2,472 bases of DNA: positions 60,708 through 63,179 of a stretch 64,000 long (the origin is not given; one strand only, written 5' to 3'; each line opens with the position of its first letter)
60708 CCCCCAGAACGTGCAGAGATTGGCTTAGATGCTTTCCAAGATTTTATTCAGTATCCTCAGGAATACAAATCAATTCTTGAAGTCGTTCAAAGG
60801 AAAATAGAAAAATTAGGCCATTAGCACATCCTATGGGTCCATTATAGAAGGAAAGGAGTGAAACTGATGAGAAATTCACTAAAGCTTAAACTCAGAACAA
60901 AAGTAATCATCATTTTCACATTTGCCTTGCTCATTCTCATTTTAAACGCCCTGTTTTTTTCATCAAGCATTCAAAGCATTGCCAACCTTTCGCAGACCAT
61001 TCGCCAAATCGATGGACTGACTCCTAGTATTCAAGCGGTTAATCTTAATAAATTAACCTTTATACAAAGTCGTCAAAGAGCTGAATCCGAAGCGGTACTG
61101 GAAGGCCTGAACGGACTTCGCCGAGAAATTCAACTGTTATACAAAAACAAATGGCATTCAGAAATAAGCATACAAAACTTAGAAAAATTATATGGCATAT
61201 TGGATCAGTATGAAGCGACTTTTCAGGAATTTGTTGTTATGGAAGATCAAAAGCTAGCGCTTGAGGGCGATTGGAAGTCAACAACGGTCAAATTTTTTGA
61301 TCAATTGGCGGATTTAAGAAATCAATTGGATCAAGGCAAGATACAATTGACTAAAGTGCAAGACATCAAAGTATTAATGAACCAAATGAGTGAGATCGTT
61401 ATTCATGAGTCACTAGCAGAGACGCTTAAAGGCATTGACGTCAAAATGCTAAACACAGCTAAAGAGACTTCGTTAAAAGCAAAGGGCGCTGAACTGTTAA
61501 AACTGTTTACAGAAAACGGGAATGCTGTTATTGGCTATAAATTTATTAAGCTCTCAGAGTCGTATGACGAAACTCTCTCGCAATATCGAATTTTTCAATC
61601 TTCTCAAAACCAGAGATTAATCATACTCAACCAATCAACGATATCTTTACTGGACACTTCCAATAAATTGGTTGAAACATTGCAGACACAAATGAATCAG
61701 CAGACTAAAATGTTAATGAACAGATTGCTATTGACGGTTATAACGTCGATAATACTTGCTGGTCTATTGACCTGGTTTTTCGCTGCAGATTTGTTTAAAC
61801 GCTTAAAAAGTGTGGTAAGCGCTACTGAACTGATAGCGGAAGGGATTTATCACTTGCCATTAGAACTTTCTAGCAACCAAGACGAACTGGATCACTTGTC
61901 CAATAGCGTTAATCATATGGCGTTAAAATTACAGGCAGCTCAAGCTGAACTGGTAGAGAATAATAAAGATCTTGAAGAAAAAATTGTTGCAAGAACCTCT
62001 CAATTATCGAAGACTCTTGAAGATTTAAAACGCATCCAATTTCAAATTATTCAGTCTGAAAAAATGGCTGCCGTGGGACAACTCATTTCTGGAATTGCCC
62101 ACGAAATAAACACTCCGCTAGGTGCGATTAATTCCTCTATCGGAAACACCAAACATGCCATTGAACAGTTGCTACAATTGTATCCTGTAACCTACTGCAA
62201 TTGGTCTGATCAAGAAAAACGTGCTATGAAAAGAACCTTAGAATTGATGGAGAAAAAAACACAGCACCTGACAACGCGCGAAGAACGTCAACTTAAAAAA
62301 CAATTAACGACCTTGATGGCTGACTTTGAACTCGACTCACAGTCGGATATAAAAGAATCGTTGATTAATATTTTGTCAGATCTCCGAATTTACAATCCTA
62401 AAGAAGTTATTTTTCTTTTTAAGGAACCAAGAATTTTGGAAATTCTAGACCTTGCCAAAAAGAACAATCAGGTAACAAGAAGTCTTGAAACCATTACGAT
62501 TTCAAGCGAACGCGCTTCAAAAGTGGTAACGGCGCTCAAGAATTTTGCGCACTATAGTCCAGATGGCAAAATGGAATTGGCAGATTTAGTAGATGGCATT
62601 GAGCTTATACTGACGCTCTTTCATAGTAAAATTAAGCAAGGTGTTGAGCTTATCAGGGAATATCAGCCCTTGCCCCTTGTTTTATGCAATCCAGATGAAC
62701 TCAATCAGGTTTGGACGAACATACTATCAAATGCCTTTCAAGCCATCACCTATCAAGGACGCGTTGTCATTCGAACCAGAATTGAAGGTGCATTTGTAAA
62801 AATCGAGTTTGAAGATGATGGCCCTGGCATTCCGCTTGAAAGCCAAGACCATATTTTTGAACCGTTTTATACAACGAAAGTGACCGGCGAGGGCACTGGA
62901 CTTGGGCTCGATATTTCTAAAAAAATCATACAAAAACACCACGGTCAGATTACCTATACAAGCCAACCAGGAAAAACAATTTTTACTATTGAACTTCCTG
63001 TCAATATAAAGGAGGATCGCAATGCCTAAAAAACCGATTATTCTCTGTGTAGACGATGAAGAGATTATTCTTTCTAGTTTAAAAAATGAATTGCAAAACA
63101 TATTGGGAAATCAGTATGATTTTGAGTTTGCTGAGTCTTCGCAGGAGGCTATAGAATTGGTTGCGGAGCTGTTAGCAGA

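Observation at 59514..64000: Sugar-binding lipoprotein wired to a sensor kinase and a REC-GGDEF regulator: candidate carbohydrate to c-di-GMP signalling three-component system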

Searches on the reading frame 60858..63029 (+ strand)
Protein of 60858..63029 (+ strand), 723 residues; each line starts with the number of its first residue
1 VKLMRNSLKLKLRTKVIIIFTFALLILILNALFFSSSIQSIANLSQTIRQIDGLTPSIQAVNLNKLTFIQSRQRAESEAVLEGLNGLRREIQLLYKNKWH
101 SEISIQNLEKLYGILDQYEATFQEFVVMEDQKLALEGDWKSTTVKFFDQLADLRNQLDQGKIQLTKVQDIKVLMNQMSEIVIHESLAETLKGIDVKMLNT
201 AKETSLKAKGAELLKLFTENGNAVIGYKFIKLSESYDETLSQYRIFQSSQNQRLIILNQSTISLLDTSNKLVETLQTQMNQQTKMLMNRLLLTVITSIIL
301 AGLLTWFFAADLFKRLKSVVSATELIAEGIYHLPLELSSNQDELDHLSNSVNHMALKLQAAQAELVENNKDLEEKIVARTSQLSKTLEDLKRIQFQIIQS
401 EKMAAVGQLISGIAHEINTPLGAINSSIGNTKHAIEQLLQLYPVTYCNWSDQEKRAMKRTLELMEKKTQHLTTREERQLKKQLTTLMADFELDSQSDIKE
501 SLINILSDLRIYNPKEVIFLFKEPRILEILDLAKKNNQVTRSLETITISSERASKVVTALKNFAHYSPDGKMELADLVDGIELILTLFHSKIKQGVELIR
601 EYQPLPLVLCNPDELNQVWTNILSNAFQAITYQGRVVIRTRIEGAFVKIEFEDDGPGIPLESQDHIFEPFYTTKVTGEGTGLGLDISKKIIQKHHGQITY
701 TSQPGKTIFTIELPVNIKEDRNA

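Call 9: search_protein_families(library=pfam, proteins=[window:60858-63029:+], max_evalue=0.01)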
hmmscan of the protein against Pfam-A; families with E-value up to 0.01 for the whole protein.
window:60858-63029:+ (723 aa): 4 families
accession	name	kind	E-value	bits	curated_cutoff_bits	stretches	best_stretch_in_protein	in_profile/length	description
PF02518.31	HATPase_c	-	4.2e-26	92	26.4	1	611-716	2-110/111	Histidine kinase-, DNA gyrase B-, and HSP90-like ATPase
PF00672.30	HAMP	-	1.7e-06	28.7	25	1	312-359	6-52/53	HAMP domain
PF14501.12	HATPase_c_5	-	4.1e-05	23.9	22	1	614-714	5-102/102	GHKL domain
PF00512.31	HisKA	-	0.0015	19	26.9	1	406-425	2-21/66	His Kinase A (phospho-acceptor) domain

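Call 10: search_protein_families(library=ncbifam, proteins=[window:60858-63029:+], max_evalue=0.01)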
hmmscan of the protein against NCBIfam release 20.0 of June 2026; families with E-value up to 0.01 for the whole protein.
window:60858-63029:+ (723 aa): 68 families (the best 25 are shown)
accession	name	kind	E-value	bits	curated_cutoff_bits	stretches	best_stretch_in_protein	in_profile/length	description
NF038348.1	T2SS_HK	subfamily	5.2e-53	180.3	450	2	549-715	407-573/574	histidine kinase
NF008468.0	PRK11360.1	equivalog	2e-48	165.2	646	3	533-721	424-614/616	two-component system sensor histidine kinase AtoS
NF052574.1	HisKinEspCMyxo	equivalog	3.7e-37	127.9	1200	2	535-716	452-638/785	serine histidine kinase EspC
NF007688.0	PRK10364.1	equivalog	7.4e-36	123.9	479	2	551-719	287-455/460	two-component system sensor histidine kinase ZraS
NF052573.1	HisKinEspAMyxo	equivalog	5.4e-31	107.4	1400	2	546-715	435-611/755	serine histidine kinase EspA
NF047497.1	HK_LIC_12097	equivalog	5.7e-31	107.6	500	2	535-715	183-366/367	LIC_12097 family sensor histidine kinase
NF008293.1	PRK11073.1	equivalog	3.5e-29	102.1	240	1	574-715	196-347/349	nitrogen regulation protein NR(II)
NF010411.0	PRK13837.1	equivalog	3.8e-29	101.3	647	2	534-720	480-680/828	two-component system VirA-like sensor kinase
NF046026.1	HisKinCckACaul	equivalog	7e-27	93.8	1000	2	543-721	341-538/678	cell cycle histidine kinase CckA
TIGR02956.1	TMAO_torS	equivalog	1.1e-26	93.3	676.5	2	581-716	543-683/967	TMAO reductase system sensor histidine kinase/response regulator TorS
NF012163.2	BaeS_SmeS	equivalog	2.4e-26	92.7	500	2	578-704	315-446/457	sensor histidine kinase efflux regulator BaeS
NF033092.0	HK_WalK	equivalog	3.2e-26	92.1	725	2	550-715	419-594/594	cell wall metabolism sensor histidine kinase WalK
NF047794.1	HisKinPtgB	equivalog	1e-24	86.8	1000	2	534-702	474-641/656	two-component system sensor histidine kinase PgtB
NF007837.0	PRK10549.1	equivalog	6.6e-24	84.4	603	2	574-721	311-464/466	envelope stress sensor histidine kinase BaeS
NF046020.1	HisKinCckABruc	equivalog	1.3e-23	82.9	1000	2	549-721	525-713/868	cell cycle histidine kinase CckA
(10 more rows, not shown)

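Call 11: find_encoding_contigs(protein=window:60858-63029:+, flank=10000, max_places=6)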
Protein window:60858-63029:+ (723 aa): no gene with exactly this product is on record in the collection.

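Call 12: find_encoding_contigs(protein=window:60867-63029:+, flank=10000, max_places=6)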
Protein window:60867-63029:+ (720 aa): 4 contigs read that carry it; 1 place shown.
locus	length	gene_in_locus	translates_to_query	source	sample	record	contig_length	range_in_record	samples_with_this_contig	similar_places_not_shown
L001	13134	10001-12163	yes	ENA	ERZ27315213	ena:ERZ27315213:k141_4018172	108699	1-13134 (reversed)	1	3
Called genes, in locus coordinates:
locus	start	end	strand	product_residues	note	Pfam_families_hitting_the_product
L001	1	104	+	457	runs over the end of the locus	PF00682:HMGL-like, PF02436:PYC_OADA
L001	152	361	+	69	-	-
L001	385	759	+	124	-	PF25973:BSH_CzcB (faint), PF25917:BSH_RND (weak), PF25984:BSH_YknX, PF00364:Biotin_lipoyl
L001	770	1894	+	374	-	PF03977:OAD_beta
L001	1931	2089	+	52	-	-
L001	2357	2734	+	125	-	-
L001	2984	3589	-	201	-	PF02525:Flavodoxin_2, PF03358:FMN_red (weak)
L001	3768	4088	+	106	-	PF01638:HxlR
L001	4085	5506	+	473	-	-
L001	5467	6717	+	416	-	PF13412:HTH_24, PF09339:HTH_IclR (faint), PF12802:MarR_2 (weak), PF00480:ROK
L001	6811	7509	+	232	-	PF07385:Lyx_isomer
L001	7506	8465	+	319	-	PF00294:PfkB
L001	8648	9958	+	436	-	PF01547:SBP_bac_1, PF13416:SBP_bac_8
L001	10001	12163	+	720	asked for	PF00672:HAMP (weak), PF02518:HATPase_c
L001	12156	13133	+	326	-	?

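Call 24: search_protein_families(library=pfam, alignment_id=A2, max_evalue=0.001)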
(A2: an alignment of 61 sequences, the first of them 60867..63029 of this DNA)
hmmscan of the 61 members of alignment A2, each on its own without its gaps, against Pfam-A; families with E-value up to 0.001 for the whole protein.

A. member 1, window:60867-63029:+ (720 aa): 3 families
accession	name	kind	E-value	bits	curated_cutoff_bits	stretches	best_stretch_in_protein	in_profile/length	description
PF02518.31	HATPase_c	-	4.2e-26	92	26.4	1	608-713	2-110/111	Histidine kinase-, DNA gyrase B-, and HSP90-like ATPase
PF00672.30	HAMP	-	1.7e-06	28.7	25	1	309-356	6-52/53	HAMP domain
PF14501.12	HATPase_c_5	-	4.1e-05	23.9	22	1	611-711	5-102/102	GHKL domain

B. families by the number of members that match (of 61 scanned): 23 families
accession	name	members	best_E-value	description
PF00672.30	HAMP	52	3e-17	HAMP domain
PF00989.32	PAS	30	1.7e-29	PAS fold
PF02518.31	HATPase_c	29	6.8e-31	Histidine kinase-, DNA gyrase B-, and HSP90-like ATPase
PF08448.16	PAS_4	29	1.3e-17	PAS fold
PF13426.13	PAS_9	28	5.2e-29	PAS domain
PF00512.31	HisKA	28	5.2e-23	His Kinase A (phospho-acceptor) domain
PF00072.30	Response_reg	24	1.3e-51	Response regulator receiver domain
PF08447.18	PAS_3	21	1.3e-20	PAS fold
PF00990.26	GGDEF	20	4.3e-54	Diguanylate cyclase, GGDEF domain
PF13188.13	PAS_8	20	2.8e-19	PAS domain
PF00563.25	EAL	12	6.9e-78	EAL domain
PF00528.27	BPD_transp_1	9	4.6e-19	Binding-protein-dependent transport system inner membrane component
PF24820.1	Diguanyl_cycl_sensor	4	4.7e-05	Diguanylate cyclase-like sensor domain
PF16591.11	HBM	3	2.5e-05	Helical bimodular sensor domain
PF23198.2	PDE8A_N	3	0.00013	PDE8A-like, N-terminal domain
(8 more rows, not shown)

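Call 85: find_related_loci(query=A5, collection=metagenome_contigs, flank=5000)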
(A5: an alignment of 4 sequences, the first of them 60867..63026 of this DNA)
Query A5 (720 aa) in metagenome_contigs; peptide patterns used: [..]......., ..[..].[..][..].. (x = any residue, [..] = any of these).
600 stretches matched a pattern (row limit reached: there are more); 578 encode a relative of the query (tblastn E <= 1e-3); the best 80 are kept; 80 distinct loci.
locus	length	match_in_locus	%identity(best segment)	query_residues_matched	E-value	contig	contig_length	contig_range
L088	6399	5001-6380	36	260-712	7e-74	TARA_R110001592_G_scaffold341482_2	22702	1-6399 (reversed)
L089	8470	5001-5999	39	366-714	6e-73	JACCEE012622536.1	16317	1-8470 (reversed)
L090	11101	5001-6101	38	354-713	4e-66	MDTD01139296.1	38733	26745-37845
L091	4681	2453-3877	31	267-712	2e-45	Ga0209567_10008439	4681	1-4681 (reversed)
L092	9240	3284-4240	31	393-711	6e-42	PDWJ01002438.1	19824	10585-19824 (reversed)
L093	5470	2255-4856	33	373-719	3e-42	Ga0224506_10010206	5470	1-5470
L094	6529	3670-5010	28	235-712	7e-42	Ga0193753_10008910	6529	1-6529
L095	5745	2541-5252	31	333-711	5e-38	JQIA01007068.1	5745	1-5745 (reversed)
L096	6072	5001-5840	34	384-712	2e-37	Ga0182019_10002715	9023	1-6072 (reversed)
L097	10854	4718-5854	30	304-713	3e-37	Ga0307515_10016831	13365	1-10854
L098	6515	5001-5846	31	382-713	1e-36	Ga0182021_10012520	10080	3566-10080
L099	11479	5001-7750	31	380-713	1e-36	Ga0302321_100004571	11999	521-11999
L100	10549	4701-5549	33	383-713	8e-36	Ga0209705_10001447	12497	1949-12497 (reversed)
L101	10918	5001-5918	29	348-711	8e-34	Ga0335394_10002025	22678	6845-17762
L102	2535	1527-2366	30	386-712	2e-33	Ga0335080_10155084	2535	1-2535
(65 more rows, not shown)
